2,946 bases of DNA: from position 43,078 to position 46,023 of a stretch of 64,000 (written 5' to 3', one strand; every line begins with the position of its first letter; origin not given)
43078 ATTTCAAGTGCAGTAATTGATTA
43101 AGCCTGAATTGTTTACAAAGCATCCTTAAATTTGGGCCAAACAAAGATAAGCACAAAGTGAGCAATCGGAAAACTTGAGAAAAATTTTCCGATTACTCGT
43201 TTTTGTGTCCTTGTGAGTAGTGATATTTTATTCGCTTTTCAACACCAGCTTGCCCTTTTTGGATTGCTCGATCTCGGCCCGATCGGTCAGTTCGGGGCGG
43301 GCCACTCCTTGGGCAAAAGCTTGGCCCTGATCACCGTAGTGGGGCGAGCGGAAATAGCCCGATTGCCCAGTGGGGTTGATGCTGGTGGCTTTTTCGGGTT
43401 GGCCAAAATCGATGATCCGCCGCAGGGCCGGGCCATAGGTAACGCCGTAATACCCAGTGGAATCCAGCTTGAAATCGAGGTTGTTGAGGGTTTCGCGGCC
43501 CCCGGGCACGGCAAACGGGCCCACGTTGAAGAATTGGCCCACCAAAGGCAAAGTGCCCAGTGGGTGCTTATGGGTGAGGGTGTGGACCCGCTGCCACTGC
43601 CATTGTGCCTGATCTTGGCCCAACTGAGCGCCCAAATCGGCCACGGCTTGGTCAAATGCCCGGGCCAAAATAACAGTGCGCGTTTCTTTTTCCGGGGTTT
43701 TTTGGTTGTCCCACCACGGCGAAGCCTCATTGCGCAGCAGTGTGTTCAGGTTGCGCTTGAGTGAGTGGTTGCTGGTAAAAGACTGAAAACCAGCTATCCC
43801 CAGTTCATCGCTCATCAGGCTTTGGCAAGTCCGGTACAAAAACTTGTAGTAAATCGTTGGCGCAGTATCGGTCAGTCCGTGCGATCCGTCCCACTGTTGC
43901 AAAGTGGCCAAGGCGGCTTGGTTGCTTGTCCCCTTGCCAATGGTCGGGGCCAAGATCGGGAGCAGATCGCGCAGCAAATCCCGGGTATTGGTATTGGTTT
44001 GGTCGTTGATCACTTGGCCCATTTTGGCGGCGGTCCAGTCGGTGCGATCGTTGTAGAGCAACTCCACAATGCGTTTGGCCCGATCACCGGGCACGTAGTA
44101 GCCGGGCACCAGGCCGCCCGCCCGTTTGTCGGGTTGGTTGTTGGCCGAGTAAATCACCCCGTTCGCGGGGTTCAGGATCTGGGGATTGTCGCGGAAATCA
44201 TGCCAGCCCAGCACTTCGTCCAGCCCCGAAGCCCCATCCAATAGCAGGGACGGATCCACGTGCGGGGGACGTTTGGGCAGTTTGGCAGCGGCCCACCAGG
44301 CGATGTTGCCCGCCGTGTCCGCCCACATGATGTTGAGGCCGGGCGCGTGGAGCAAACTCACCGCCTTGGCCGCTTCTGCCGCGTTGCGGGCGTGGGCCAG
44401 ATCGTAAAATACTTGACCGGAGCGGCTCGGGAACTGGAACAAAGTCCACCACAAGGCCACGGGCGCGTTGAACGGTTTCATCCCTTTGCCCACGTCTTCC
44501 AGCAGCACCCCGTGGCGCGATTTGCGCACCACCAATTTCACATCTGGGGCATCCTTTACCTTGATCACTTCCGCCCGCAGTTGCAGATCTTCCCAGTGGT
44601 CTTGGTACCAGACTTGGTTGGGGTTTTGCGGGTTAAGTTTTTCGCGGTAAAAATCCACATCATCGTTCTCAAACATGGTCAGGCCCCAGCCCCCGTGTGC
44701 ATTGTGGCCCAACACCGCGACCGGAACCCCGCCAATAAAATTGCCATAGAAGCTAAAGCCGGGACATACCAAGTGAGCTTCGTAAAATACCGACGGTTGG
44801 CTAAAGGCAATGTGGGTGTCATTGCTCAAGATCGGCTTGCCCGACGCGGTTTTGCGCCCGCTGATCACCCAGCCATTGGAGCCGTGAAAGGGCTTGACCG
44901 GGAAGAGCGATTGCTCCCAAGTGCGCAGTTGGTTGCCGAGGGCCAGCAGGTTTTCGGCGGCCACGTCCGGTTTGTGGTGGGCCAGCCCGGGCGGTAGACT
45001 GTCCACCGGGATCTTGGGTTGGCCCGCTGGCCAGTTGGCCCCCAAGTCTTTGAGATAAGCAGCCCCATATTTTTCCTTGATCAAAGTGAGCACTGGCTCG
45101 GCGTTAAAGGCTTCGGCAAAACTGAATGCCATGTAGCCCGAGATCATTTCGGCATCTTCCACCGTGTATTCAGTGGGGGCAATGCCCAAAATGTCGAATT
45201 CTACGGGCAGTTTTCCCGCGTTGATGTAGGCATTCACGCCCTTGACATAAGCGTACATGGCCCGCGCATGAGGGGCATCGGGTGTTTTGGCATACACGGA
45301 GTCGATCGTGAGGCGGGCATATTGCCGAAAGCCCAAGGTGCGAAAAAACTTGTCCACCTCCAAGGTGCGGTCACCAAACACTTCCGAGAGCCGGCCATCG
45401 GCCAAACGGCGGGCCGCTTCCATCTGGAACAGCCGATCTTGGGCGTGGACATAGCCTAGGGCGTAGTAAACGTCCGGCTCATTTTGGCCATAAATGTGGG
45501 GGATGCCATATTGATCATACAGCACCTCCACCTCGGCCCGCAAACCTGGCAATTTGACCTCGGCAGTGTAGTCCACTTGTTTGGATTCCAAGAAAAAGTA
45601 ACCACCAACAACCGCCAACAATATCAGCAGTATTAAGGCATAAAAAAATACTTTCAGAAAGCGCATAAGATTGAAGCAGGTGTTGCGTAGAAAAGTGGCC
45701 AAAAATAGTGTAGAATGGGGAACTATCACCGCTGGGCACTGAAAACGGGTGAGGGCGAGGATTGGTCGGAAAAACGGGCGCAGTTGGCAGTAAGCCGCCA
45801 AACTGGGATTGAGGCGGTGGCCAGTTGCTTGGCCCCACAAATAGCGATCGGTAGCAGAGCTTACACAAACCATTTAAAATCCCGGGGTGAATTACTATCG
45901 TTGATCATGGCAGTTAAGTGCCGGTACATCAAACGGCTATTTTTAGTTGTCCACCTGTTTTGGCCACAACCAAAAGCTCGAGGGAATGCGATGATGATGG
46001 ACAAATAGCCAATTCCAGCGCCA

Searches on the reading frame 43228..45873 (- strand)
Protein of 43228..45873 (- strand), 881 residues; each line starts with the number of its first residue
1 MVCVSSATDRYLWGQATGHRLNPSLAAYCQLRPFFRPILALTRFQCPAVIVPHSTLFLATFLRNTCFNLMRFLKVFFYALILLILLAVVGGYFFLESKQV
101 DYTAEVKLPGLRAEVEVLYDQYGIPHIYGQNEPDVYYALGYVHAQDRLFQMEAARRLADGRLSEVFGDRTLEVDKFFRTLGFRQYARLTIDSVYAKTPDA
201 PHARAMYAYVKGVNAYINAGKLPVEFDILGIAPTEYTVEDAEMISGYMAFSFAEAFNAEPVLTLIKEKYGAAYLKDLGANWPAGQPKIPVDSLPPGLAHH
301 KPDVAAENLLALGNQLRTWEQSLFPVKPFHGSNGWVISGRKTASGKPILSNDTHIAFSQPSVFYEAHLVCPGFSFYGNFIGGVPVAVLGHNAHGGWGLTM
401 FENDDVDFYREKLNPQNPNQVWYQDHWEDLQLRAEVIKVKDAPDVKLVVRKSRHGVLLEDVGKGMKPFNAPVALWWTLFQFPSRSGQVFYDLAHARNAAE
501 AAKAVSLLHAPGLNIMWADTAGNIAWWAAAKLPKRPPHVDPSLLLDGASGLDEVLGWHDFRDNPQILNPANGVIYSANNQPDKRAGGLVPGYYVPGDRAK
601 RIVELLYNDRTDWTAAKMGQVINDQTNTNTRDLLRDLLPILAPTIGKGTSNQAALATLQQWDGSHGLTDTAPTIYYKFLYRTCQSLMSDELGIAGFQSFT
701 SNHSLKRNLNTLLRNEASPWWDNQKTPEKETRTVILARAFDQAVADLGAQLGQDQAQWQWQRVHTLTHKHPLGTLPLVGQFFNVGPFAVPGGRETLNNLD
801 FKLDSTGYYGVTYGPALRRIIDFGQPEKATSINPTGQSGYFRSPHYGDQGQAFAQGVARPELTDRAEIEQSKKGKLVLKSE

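Call 14: search_protein_families(library=pfam, proteins=[window:43228-45873:-], max_evalue=0.001)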
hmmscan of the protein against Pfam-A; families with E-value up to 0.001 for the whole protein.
window:43228-45873:- (881 aa): 1 family
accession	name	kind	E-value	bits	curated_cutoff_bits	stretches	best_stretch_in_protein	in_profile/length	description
PF01804.23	Penicil_amidase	-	4.1e-214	713.9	21.3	1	114-869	1-674/675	Penicillin amidase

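Call 32: find_encoding_contigs(protein=window:43228-45873:-, flank=3000, max_places=4)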
Protein window:43228-45873:- (881 aa): no gene with exactly this product is on record in the collection.
